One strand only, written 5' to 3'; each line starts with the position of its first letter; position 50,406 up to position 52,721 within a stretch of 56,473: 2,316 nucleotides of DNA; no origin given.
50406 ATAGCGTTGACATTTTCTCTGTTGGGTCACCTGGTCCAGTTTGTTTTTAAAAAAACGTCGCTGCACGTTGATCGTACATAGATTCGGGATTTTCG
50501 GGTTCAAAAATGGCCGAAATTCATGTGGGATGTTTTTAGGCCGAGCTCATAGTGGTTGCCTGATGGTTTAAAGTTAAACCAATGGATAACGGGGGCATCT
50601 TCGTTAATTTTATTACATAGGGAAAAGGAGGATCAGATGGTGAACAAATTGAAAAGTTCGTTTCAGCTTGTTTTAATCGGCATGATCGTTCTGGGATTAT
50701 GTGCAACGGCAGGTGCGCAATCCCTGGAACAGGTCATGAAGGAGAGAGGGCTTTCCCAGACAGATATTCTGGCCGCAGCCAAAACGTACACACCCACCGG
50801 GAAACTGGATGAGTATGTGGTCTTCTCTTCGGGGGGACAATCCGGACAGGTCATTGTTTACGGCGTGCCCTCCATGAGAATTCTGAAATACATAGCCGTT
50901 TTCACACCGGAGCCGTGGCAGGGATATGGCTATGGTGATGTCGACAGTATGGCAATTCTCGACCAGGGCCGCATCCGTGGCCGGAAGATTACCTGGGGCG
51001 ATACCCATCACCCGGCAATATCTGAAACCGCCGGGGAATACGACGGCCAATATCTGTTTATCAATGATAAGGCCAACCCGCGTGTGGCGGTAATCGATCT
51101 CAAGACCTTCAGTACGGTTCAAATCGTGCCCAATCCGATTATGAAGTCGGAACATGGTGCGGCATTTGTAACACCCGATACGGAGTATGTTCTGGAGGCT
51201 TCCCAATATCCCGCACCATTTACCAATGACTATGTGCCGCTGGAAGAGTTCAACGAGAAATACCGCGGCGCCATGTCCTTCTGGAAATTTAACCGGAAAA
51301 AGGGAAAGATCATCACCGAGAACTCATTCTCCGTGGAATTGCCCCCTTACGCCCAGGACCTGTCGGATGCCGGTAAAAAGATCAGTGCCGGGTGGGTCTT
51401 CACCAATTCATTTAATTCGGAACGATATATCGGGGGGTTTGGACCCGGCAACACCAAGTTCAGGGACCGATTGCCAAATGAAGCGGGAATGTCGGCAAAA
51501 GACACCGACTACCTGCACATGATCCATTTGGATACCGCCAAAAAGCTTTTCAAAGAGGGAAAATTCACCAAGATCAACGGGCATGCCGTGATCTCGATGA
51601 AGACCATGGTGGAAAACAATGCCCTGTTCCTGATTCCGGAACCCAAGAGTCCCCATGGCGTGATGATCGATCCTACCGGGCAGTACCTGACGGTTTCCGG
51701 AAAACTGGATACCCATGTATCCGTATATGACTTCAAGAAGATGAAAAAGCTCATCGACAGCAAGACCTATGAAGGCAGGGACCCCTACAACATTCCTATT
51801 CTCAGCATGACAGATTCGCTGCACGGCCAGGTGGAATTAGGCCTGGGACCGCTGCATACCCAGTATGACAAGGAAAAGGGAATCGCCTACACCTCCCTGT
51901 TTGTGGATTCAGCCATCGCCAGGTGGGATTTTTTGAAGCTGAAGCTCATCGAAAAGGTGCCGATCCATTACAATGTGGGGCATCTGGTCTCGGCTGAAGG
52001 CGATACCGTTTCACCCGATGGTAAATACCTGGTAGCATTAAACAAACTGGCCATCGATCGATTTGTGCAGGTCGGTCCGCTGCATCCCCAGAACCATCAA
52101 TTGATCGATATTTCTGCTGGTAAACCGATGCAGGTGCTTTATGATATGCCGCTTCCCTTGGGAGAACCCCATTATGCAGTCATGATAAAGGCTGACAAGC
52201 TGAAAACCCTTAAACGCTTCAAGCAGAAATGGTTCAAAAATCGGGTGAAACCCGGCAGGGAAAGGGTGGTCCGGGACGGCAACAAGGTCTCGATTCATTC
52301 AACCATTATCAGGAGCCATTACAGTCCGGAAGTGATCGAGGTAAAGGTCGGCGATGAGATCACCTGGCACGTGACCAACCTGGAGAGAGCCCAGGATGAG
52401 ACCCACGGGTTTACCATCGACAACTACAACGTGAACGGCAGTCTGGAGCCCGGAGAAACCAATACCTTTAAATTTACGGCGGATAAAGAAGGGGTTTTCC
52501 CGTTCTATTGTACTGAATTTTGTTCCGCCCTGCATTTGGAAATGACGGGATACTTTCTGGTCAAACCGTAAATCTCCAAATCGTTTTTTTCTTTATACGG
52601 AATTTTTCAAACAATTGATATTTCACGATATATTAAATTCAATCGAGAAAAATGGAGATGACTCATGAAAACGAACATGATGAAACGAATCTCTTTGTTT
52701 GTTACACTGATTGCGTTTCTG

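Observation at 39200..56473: Alternative Complex III operon fused to a clade II (Sec-type) nosZ cluster under a GAF-kinase / NtrC / sigma-54 module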

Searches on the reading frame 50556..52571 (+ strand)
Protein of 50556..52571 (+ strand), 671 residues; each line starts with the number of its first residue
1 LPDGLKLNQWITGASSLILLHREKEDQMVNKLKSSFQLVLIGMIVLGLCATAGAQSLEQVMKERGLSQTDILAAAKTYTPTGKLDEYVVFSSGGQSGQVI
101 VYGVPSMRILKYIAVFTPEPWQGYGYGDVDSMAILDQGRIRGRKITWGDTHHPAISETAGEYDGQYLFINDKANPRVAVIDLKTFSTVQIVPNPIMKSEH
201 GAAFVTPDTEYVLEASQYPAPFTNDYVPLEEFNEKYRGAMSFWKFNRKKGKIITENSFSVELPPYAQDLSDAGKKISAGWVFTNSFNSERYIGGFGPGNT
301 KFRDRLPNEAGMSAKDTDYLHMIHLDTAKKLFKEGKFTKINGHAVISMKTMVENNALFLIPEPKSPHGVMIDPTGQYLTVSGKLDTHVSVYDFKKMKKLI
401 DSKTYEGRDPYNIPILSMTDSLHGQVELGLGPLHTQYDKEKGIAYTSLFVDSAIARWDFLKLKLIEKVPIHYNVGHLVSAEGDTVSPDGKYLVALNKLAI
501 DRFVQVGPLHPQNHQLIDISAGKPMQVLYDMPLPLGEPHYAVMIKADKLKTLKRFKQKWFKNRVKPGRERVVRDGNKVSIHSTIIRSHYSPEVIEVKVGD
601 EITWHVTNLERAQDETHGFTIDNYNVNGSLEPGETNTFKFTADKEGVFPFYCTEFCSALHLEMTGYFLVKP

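Call 7: search_protein_families(library=pfam, proteins=[window:50556-52571:+], max_evalue=0.01)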
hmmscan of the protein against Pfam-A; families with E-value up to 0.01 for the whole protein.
window:50556-52571:+ (671 aa): 4 families
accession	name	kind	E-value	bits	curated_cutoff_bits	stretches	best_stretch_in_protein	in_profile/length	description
PF18764.7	nos_propeller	-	4.8e-31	106.9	30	1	467-539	1-71/71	Nitrous oxide reductase propeller repeat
PF13473.12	Cupredoxin_1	-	6.2e-08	33.1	27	1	583-653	26-93/104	Cupredoxin-like domain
PF00116.26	COX2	-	2.5e-05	24.6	22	1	605-663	55-113/120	Cytochrome C oxidase subunit II, periplasmic domain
PF10282.15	Lactonase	-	0.0012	18.6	21.7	0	365-498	144-264/344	Lactonase, 7-bladed beta-propeller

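Call 8: search_protein_families(library=ncbifam, proteins=[window:50556-52571:+], max_evalue=0.01)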
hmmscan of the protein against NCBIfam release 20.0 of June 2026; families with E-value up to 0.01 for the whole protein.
window:50556-52571:+ (671 aa): 8 families
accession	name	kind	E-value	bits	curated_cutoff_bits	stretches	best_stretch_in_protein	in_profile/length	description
TIGR04246.1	nitrous_NosZ_Gp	equivalog_domain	1e-256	852.8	625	1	74-671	1-578/578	Sec-dependent nitrous-oxide reductase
TIGR04244.1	nitrous_NosZ_RR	equivalog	3.2e-119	399.2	625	1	58-670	25-627/627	TAT-dependent nitrous-oxide reductase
NF052460.1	L-NosZ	equivalog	9.2e-60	202.5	700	2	357-670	167-479/480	clade III lactonase-type nitrous-oxide reductase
TIGR03096.1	nitroso_cyanin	equivalog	4.8e-09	36.1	142.85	1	590-662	59-128/135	nitrosocyanin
TIGR02866.1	CoxB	equivalog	8.2e-08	32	147.7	1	611-667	133-189/202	cytochrome c oxidase subunit II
NF052340.1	hydrazine_beta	equivalog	4.7e-07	29.2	560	1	365-446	275-356/372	hydrazine synthase subunit beta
NF050117.1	aa3_CtaC_Actin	exception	3.7e-06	26.3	250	1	611-664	174-227/244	aa3-type cytochrome oxidase subunit II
NF052342.1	hydrazine_BC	exception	5.8e-05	21.5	1250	1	364-449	280-365/690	hydrazine synthase subunit beta-gamma fusion subunit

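Call 15: find_encoding_contigs(protein=window:50634-52568:+, flank=10000, max_places=6)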
Protein window:50634-52568:+ (645 aa): no gene with exactly this product is on record in the collection.

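Call 20: find_homologous_proteins(query=window:50634-52568:+, max_evalue=1e-50)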
Query window:50634-52568:+ (645 aa): 8000 proteins with E <= 1e-50 among 8000 candidates; the best 120 are listed.
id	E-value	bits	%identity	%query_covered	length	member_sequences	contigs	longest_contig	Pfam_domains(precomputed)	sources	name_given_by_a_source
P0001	0.0e+0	1379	90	100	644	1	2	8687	PF13473.13,PF18764.8,PF00116.27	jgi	jgi:nitrous-oxide reductase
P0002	0.0e+0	1377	90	100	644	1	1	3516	PF13473.13,PF18764.8,PF00116.27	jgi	jgi:nitrous-oxide reductase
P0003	0.0e+0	1375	90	100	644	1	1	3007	PF13473.13,PF18764.8,PF00116.27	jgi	-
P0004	0.0e+0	1372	91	100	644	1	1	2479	PF13473.13,PF18764.8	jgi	jgi:nitrous-oxide reductase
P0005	0.0e+0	1371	90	100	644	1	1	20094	PF13473.13,PF18764.8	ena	-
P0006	0.0e+0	1370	91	100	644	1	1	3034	PF13473.13,PF18764.8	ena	-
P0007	0.0e+0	1370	90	100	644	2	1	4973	PF13473.13,PF18764.8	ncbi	-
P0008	0.0e+0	1368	90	100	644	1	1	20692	PF13473.13,PF18764.8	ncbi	-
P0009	0.0e+0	1366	90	100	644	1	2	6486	PF13473.13,PF18764.8,PF00116.27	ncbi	-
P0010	0.0e+0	1366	89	100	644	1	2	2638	PF13473.13,PF18764.8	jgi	jgi:nitrous-oxide reductase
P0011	0.0e+0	1364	89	100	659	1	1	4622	PF13473.13,PF18764.8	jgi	jgi:nitrous-oxide reductase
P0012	0.0e+0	1364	90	100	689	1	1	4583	PF13473.13,PF18764.8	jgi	jgi:nitrous-oxide reductase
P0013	0.0e+0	1361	90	100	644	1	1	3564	PF13473.13,PF18764.8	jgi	jgi:nitrous-oxide reductase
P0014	0.0e+0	1361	89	100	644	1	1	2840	PF13473.13,PF18764.8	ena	-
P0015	0.0e+0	1361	89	100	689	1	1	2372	PF13473.13,PF18764.8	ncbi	-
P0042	0.0e+0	1287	84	100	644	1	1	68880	PF13473.13,PF18764.8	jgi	-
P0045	0.0e+0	1286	83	100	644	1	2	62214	PF13473.13,PF18764.8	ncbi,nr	ncbi:Sec-dependent nitrous-oxide reductase [Desulfococcaceae bacterium HSG7]|nr:Sec-dependent nitrou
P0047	0.0e+0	1285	82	100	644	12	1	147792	PF18764.8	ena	-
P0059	0.0e+0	1252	82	99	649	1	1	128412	PF13473.13,PF18764.8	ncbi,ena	-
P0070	0.0e+0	1225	81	100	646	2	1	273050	PF13473.13,PF18764.8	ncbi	-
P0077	0.0e+0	1092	72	98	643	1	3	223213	PF13473.13,PF18764.8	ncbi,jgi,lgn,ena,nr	ncbi:MAG: Sec-dependent nitrous-oxide reductase [Bdellovibrionaceae bacterium]|jgi:nitrous-oxide red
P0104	0.0e+0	1060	70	99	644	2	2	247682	PF13473.13,PF18764.8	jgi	jgi:nitrous-oxide reductase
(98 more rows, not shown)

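Call 22: find_related_loci(query=A1, collection=genome_contigs, flank=10000)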
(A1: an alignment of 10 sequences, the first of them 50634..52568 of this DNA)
Query A1 (645 aa) in genome_contigs; peptide patterns used: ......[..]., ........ (x = any residue, [..] = any of these).
599 stretches matched a pattern (row limit reached: there are more); 592 encode a relative of the query (tblastn E <= 1e-3); the best 80 are kept; 80 distinct loci.
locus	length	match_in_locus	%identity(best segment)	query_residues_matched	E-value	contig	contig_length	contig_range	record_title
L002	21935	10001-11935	89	1-645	0e+0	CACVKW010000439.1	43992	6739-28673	Olavius sp. associated proteobacterium Delta 1 isolate mag2:49deedb4-927c-43a8-ad40-04e63e16f3c8 genome assembly, contig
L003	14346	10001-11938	77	1-645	0e+0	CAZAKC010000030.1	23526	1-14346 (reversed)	MAG TPA_asm: uncultured Desulfobacteraceae bacterium isolate SRP163575_co1_521 genome assembly, contig: NODE_4410_length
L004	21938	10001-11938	65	1-645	0e+0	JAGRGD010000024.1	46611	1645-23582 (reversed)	MAG: Rhodocyclaceae bacterium isolate HKST-UBA167 k127_215515, whole genome shotgun sequence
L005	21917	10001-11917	65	7-645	0e+0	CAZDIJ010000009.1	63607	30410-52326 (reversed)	MAG TPA_asm: uncultured Sulfuricella sp. isolate binchicken_co266_137 genome assembly, contig: NODE_986_length_63607_cov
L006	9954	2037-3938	64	12-645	0e+0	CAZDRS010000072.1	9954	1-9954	MAG TPA_asm: uncultured Dechloromonas sp. isolate SRP135725_co1_342 genome assembly, contig: NODE_9642_length_9954_cov_1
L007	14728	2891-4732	66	31-645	0e+0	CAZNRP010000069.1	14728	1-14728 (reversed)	MAG TPA_asm: uncultured Thiohalophilus sp. isolate SRP128015_co1_353 genome assembly, contig: NODE_6082_length_14728_cov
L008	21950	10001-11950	63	1-645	0e+0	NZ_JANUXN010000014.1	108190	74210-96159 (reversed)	Thauera sp. Sel9 NODE_14_length_108190_cov_124.897135, whole genome shotgun sequence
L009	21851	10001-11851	65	29-645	0e+0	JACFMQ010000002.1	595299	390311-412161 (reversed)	MAG: Rhodocyclaceae bacterium isolate BROCD002 NODE_7_length_595299_cov_374.795104, whole genome shotgun sequence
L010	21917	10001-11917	64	7-645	0e+0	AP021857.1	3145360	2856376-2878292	Candidatus Desulfobacillus denitrificans DNA, complete genome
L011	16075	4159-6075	65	6-645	0e+0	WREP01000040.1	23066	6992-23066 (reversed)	MAG: Betaproteobacteria bacterium isolate Lab288P3bin98 Ga0123353_10002453, whole genome shotgun sequence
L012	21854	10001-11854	66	28-645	0e+0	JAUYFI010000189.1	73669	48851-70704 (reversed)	MAG: Sulfurisoma sp. isolate C21_maxbin.025_sub C21_k141_218756, whole genome shotgun sequence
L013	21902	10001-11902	64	13-645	0e+0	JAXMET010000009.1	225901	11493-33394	MAG: Rubrivivax sp. isolate STL-PRO69 C1.206.fa-9, whole genome shotgun sequence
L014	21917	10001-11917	64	7-645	0e+0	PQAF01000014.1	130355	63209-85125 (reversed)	MAG: Rhodocyclales bacterium isolate FeB_8 contig_2096, whole genome shotgun sequence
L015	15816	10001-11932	63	1-645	0e+0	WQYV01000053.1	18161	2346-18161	MAG: Betaproteobacteria bacterium isolate Emb289P4bin32 Ga0123357_10003425, whole genome shotgun sequence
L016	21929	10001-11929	64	1-645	0e+0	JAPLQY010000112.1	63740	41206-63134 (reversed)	MAG: Rhodocyclales bacterium isolate LacPavin_0818_WC45_MAG_62_25 LacPavin_0818_WC45_scaffold_173144, whole genome shotg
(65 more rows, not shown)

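Call 28: find_encoding_contigs(protein=P0045, flank=10000, max_places=2)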
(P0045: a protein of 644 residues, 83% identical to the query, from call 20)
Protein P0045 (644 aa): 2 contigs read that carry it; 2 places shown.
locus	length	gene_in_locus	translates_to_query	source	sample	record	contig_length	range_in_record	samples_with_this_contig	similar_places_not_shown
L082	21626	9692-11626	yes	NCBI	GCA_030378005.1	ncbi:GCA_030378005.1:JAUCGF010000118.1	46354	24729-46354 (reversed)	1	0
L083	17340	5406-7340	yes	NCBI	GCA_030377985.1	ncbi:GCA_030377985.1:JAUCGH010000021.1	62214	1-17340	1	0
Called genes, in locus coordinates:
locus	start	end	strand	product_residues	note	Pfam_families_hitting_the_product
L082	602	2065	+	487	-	PF12161:HsdM_N, PF02384:N6_Mtase, PF01170:UPF0020 (weak), PF07669:Eco57I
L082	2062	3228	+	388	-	PF01420:Methylase_S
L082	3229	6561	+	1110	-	PF04313:HSDR_N (weak), PF04851:ResIII, PF00270:DEAD, PF18766:SWI2_SNF2, PF00271:Helicase_C (weak), PF08463:EcoEI_R_C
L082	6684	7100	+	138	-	PF00072:Response_reg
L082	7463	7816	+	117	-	PF00072:Response_reg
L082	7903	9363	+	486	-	PF00072:Response_reg, PF13426:PAS_9 (faint), PF08448:PAS_4 (weak), PF02518:HATPase_c, PF13589:HATPase_c_3 (weak), PF14501:HATPase_c_5 (weak)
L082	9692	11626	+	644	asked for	PF13473:Cupredoxin_1 (faint), PF18764:nos_propeller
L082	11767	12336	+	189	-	-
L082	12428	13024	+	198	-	PF00034:Cytochrom_C (faint), PF13442:Cytochrome_CBB3 (faint)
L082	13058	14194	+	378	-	PF13442:Cytochrome_CBB3 (faint), PF00034:Cytochrom_C (weak)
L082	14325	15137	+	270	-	-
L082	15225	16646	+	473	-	-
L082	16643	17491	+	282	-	PF00005:ABC_tran, PF02463:SMC_N (faint), PF13304:AAA_21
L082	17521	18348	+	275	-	PF01061:ABC2_membrane (weak), PF12679:ABC2_membrane_2, PF12698:ABC2_membrane_3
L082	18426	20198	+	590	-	PF03796:DnaB_C, PF13481:AAA_25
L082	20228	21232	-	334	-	PF02618:YceG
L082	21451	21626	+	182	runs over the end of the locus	PF02887:PK_C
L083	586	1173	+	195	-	PF13701:DDE_Tnp_1_4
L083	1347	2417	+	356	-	PF08463:EcoEI_R_C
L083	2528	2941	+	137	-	PF00072:Response_reg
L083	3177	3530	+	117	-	PF00072:Response_reg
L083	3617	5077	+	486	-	PF00072:Response_reg, PF13426:PAS_9 (faint), PF08448:PAS_4 (weak), PF02518:HATPase_c, PF13589:HATPase_c_3 (weak), PF14501:HATPase_c_5 (weak)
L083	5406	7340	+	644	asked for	PF13473:Cupredoxin_1 (faint), PF18764:nos_propeller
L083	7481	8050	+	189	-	-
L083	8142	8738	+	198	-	PF00034:Cytochrom_C (faint), PF13442:Cytochrome_CBB3 (faint)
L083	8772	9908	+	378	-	PF13442:Cytochrome_CBB3 (faint), PF00034:Cytochrom_C (weak)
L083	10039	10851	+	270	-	-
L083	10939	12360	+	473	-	PF13229:Beta_helix, PF05048:NosD, PF13229:Beta_helix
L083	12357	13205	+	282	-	PF00005:ABC_tran, PF02463:SMC_N (faint), PF13304:AAA_21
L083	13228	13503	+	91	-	PF04365:BrnT_toxin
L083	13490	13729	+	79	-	-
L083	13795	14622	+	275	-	PF01061:ABC2_membrane (weak), PF12679:ABC2_membrane_2, PF12698:ABC2_membrane_3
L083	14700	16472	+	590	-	PF03796:DnaB_C, PF13481:AAA_25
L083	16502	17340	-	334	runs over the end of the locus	PF02618:YceG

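Call 29: find_encoding_contigs(protein=P0070, flank=10000, max_places=2)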
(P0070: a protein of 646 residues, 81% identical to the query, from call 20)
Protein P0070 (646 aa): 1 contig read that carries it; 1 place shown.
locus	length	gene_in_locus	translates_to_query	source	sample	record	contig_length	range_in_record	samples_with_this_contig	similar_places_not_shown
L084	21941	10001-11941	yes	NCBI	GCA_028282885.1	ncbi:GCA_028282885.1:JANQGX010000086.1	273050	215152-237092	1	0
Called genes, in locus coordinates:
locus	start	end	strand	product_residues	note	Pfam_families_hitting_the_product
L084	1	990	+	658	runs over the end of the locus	PF08269:dCache_2, PF17200:sCache_2, PF17201:Cache_3-Cache_2 (faint), PF17200:sCache_2 (weak), PF07730:HisKA_3, PF02518:HATPase_c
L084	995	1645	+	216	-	PF00072:Response_reg, PF00196:GerE, PF08281:Sigma70_r4_2 (weak)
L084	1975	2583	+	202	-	PF02085:Cytochrom_CIII (weak), PF14537:Cytochrom_c3_2 (faint), PF22113:Mtrc-MtrF_II-IV_dom (weak), PF14522:Cytochrome_C7 (weak)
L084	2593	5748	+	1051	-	PF10518:TAT_signal (weak), PF13183:Fer4_8 (faint), PF04879:Molybdop_Fe4S4, PF00384:Molybdopterin (weak), PF01568:Molydop_binding, PF12838:Fer4_7, PF13247:Fer4_11 (weak)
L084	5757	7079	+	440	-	PF03916:NrfD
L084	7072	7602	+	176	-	PF11821:ActD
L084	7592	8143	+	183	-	PF13442:Cytochrome_CBB3, PF00034:Cytochrom_C (weak)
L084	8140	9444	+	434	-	-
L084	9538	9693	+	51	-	-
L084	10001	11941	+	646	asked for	PF18764:nos_propeller, PF13473:Cupredoxin_1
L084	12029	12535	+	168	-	-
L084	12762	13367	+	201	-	-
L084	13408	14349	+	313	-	PF00034:Cytochrom_C (weak), PF13442:Cytochrome_CBB3 (weak)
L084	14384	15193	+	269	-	-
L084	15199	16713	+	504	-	PF13229:Beta_helix, PF05048:NosD, PF13229:Beta_helix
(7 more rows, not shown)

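Call 30: find_encoding_contigs(protein=P0077, flank=10000, max_places=2)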
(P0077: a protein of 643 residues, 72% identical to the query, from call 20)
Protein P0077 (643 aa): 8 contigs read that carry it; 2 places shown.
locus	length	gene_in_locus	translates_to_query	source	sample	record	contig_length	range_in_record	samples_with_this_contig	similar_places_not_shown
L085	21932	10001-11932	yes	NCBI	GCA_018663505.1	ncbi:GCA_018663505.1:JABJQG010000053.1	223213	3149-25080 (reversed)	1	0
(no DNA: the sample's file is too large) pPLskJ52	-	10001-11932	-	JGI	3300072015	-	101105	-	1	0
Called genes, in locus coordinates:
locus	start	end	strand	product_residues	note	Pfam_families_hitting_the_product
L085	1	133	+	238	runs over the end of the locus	PF00005:ABC_tran, PF13555:AAA_29 (weak), PF13304:AAA_21 (faint)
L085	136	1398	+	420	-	PF12704:MacB_PCD, PF02687:FtsX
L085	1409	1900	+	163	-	PF11736:DUF3299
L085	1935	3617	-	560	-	PF00501:AMP-binding, PF13193:AMP-binding_C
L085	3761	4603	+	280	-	PF01242:PTPS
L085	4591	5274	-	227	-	PF00300:His_Phos_1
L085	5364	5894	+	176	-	PF20221:DUF6580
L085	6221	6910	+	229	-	-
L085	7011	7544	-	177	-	PF00085:Thioredoxin (weak), PF00578:AhpC-TSA, PF08534:Redoxin, PF13098:Thioredoxin_2 (weak), PF13905:Thioredoxin_8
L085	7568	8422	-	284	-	PF12801:Fer4_5, PF00037:Fer4 (faint), PF13237:Fer4_10 (weak), PF13187:Fer4_9 (weak)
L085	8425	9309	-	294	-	PF13534:Fer4_17 (faint), PF13183:Fer4_8 (faint), PF25160:LdpA_Fe-S-bd (faint), PF12797:Fer4_2 (faint), PF13237:Fer4_10 (faint), PF00037:Fer4 (faint), PF12838:Fer4_7, PF13187:Fer4_9 (weak), +3 more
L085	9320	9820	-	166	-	-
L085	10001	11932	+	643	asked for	PF18764:nos_propeller, PF13473:Cupredoxin_1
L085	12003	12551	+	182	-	-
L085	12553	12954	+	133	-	PF00034:Cytochrom_C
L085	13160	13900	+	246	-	PF02167:Cytochrom_C1 (faint), PF00034:Cytochrom_C, PF13442:Cytochrome_CBB3 (weak), PF00034:Cytochrom_C (weak), PF13442:Cytochrome_CBB3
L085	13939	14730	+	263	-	-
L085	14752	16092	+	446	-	PF13229:Beta_helix, PF05048:NosD, PF13229:Beta_helix (weak)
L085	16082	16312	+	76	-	-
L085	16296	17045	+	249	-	PF00005:ABC_tran, PF02463:SMC_N (faint), PF13304:AAA_21 (faint)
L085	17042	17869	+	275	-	PF01061:ABC2_membrane (weak), PF12679:ABC2_membrane_2, PF12698:ABC2_membrane_3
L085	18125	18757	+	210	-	-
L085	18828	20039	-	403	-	PF07992:Pyr_redox_2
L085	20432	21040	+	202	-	PF00578:AhpC-TSA, PF08534:Redoxin, PF13098:Thioredoxin_2 (weak), PF13905:Thioredoxin_8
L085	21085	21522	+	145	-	-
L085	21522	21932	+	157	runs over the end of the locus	PF13115:YtkA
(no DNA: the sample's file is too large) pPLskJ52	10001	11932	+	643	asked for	PF18764:nos_propeller, PF13473:Cupredoxin_1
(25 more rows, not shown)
